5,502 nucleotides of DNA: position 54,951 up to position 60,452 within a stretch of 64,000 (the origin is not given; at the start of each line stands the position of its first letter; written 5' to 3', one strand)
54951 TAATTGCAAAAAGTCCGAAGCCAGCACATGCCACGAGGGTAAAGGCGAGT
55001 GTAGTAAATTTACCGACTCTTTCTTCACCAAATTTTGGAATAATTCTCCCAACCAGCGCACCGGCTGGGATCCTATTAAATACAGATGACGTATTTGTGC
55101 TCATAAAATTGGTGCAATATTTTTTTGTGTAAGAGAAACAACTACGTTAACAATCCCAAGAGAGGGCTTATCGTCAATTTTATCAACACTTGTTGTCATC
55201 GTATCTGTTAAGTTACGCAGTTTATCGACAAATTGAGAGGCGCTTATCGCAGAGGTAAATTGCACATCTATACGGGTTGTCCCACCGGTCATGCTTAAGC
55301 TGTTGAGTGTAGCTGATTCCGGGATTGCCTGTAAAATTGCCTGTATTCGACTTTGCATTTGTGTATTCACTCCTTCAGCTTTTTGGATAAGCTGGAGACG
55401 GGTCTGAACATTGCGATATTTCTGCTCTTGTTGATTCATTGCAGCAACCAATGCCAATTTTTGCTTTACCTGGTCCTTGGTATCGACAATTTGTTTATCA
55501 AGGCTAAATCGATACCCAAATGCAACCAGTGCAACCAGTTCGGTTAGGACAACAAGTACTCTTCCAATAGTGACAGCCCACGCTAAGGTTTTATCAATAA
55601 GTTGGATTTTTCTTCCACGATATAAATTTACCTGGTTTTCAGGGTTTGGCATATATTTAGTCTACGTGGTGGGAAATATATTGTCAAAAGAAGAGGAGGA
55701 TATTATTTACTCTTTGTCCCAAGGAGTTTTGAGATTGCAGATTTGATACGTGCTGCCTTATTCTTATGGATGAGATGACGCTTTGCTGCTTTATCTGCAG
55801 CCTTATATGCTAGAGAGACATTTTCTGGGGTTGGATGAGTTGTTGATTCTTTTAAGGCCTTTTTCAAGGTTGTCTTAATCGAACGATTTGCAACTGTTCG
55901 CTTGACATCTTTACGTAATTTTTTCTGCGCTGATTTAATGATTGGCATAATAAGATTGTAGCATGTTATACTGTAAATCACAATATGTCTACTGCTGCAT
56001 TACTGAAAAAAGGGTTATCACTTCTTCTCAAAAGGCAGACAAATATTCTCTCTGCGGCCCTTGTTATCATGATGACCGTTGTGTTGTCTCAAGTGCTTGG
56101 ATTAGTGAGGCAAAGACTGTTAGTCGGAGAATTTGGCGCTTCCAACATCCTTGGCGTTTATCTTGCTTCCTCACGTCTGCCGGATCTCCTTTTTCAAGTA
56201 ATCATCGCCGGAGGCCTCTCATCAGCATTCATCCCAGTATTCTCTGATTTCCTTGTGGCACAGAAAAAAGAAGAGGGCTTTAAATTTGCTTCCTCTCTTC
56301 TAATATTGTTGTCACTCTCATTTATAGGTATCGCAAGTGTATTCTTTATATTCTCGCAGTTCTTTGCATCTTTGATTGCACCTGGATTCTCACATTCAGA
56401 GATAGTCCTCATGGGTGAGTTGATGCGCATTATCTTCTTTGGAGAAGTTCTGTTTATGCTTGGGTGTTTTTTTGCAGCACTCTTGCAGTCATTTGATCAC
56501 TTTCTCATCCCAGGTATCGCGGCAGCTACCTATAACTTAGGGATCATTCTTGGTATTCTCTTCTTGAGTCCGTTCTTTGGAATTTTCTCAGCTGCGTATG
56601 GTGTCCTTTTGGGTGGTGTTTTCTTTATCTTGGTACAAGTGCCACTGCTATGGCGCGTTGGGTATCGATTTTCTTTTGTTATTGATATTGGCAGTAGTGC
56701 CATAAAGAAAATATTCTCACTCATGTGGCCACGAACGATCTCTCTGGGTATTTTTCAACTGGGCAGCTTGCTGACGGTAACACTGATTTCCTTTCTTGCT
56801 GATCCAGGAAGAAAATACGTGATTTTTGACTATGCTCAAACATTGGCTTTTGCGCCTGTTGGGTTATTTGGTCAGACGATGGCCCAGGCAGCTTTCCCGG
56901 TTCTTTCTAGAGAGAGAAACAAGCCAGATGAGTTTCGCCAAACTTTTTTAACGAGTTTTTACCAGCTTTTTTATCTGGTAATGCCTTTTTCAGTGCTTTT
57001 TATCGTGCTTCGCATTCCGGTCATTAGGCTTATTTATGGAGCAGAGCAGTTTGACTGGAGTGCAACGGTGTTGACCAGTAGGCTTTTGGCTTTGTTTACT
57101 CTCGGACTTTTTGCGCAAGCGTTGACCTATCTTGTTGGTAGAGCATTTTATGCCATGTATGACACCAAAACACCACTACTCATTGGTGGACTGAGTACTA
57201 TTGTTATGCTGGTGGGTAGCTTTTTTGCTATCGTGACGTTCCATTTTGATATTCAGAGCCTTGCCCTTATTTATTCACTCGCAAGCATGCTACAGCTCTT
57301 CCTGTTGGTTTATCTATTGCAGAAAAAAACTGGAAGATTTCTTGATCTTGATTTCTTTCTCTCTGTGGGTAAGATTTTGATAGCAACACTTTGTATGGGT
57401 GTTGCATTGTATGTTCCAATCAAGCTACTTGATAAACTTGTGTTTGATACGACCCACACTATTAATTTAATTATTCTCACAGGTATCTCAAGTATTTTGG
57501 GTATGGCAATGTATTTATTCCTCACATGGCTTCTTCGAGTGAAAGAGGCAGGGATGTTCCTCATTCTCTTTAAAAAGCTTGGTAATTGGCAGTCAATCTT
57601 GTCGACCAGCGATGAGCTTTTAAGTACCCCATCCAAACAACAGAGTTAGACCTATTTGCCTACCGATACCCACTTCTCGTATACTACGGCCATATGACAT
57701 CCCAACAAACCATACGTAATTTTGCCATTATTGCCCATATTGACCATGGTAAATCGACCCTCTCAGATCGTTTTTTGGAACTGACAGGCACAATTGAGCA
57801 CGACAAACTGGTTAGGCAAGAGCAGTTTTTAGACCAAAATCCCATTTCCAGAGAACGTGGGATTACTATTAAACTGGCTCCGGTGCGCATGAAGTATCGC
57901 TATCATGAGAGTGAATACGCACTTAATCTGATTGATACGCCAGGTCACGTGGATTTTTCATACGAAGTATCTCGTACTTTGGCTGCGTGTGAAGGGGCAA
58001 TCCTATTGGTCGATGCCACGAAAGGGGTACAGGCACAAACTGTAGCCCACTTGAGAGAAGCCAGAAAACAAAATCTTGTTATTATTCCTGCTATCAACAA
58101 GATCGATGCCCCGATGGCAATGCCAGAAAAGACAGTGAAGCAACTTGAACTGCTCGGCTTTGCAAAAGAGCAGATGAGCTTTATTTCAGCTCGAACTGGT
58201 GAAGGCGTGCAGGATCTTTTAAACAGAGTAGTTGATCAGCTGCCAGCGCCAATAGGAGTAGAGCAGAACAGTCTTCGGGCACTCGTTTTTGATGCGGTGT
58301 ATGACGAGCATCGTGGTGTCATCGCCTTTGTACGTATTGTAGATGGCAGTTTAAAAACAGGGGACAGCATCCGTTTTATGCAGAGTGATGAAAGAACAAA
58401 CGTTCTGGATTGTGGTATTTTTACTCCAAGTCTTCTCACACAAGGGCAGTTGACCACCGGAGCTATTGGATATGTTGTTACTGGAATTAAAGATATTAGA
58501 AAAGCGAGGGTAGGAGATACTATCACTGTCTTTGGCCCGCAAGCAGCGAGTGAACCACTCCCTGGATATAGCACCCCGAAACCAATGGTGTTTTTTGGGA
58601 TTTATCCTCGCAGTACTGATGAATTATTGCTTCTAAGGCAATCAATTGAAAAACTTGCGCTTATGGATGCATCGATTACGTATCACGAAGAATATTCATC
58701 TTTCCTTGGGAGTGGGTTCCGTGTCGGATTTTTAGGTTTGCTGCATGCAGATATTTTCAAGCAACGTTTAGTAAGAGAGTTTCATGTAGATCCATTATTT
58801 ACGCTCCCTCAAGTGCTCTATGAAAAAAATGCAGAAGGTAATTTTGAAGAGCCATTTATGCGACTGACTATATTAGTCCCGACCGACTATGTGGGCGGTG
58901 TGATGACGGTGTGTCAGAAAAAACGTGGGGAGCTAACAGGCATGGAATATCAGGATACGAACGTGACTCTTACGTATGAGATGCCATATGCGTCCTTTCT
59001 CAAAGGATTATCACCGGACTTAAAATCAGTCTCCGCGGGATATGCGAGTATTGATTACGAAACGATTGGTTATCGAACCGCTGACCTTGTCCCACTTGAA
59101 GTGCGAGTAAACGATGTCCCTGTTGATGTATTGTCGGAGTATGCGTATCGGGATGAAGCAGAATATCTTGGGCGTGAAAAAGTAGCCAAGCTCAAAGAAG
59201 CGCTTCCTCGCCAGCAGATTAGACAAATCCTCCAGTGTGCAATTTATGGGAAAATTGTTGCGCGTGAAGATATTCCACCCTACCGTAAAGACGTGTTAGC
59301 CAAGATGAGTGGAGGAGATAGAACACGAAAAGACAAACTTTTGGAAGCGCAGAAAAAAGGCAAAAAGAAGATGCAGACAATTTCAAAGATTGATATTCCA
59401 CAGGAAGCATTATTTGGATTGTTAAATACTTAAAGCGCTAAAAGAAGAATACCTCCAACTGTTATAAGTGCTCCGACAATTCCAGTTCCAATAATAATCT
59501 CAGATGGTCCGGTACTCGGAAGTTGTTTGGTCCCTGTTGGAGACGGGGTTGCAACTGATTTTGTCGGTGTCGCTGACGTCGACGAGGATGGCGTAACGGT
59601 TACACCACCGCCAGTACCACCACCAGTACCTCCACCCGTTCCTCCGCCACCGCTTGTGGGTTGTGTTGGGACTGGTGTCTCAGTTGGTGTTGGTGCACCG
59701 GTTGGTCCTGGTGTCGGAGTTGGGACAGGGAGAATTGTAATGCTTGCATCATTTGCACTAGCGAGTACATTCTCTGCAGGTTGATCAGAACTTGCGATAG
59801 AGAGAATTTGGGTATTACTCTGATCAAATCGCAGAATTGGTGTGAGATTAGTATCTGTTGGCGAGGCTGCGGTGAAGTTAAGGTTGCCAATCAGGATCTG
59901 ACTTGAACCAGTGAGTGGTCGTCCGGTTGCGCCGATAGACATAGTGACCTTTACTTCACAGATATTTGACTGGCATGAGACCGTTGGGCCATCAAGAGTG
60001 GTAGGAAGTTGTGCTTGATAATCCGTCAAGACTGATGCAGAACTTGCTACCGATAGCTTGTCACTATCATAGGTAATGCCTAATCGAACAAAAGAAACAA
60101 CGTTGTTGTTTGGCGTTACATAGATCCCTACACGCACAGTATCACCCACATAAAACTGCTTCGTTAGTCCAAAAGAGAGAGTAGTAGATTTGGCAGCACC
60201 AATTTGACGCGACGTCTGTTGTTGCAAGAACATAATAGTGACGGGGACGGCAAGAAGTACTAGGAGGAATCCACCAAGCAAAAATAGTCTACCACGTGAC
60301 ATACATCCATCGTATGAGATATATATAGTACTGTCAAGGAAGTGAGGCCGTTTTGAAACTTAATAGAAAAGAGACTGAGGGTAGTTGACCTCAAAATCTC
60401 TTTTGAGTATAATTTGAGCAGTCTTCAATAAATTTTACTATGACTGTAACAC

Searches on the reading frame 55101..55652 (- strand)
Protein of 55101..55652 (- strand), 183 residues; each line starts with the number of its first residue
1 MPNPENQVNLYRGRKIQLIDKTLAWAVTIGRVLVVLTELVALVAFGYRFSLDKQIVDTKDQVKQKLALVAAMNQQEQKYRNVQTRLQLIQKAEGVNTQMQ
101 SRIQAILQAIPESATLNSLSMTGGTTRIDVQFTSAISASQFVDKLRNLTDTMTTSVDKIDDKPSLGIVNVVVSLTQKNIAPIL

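Call 7: search_protein_families(library=pfam, proteins=[window:55101-55652:-], max_evalue=0.001)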
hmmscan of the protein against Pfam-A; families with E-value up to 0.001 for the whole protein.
window:55101-55652:- (183 aa): 0 families

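Call 23: search_protein_families(library=pfam, proteins=[window:55101-55652:-], max_evalue=0.01)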
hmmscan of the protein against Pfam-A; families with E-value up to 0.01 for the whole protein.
window:55101-55652:- (183 aa): 3 families
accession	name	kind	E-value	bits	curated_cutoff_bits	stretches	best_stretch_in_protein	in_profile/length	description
PF05859.17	Mis12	-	0.0038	17.4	25.7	1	50-154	98-197/231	Mis12 protein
PF05137.18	PilN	-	0.0039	17.6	22.8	1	104-160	4-60/78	Fimbrial assembly protein (PilN)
PF23531.1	Microp_apicomplexa_17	-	0.009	16.9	27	0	27-92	2-63/110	Apicomplexa microprotein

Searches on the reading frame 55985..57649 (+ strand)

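Call 7: search_protein_families(library=pfam, proteins=[window:55985-57649:+], max_evalue=0.001)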
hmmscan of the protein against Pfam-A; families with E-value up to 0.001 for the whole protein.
window:55985-57649:+ (554 aa): 3 families
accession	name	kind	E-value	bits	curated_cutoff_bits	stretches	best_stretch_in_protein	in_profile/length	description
PF03023.19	MurJ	-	5.2e-63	213.7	27.4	1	50-483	5-437/451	Lipid II flippase MurJ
PF13440.11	Polysacc_synt_3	-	3.1e-08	33.7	23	1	108-354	53-287/293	Polysaccharide biosynthesis protein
PF01554.23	MatE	-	0.0006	20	24.9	1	290-411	39-158/161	MatE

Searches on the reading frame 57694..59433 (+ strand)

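Call 7: search_protein_families(library=pfam, proteins=[window:57694-59433:+], max_evalue=0.001)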
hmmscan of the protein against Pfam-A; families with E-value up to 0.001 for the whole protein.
window:57694-59433:+ (579 aa): 5 families
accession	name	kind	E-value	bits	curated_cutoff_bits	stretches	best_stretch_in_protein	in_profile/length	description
PF00009.33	GTP_EFTU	-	2.4e-54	184.2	26.5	1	6-184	2-187/188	Elongation factor Tu GTP binding domain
PF06421.17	LepA_C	-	5e-33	113.9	29.7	1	472-577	1-106/107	GTP-binding protein LepA C-terminus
PF00679.30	EFG_C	-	2.8e-20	72.6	27.9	1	385-469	3-87/89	Elongation factor G C-terminus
PF03144.31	GTP_EFTU_D2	-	4.1e-09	37.2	30.3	1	208-278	1-73/73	Elongation factor Tu domain 2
PF22042.2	EF-G_D2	-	1.2e-07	32.2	27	1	194-234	2-42/84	Elongation factor G domain 2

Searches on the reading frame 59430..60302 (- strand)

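Call 7: search_protein_families(library=pfam, proteins=[window:59430-60302:-], max_evalue=0.001)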
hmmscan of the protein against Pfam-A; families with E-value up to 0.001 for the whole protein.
window:59430-60302:- (290 aa): 1 family
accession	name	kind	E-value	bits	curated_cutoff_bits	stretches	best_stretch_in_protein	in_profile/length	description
PF00746.26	Gram_pos_anchor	-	0.00039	20.7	20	1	255-288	3-35/43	LPXTG cell wall anchor motif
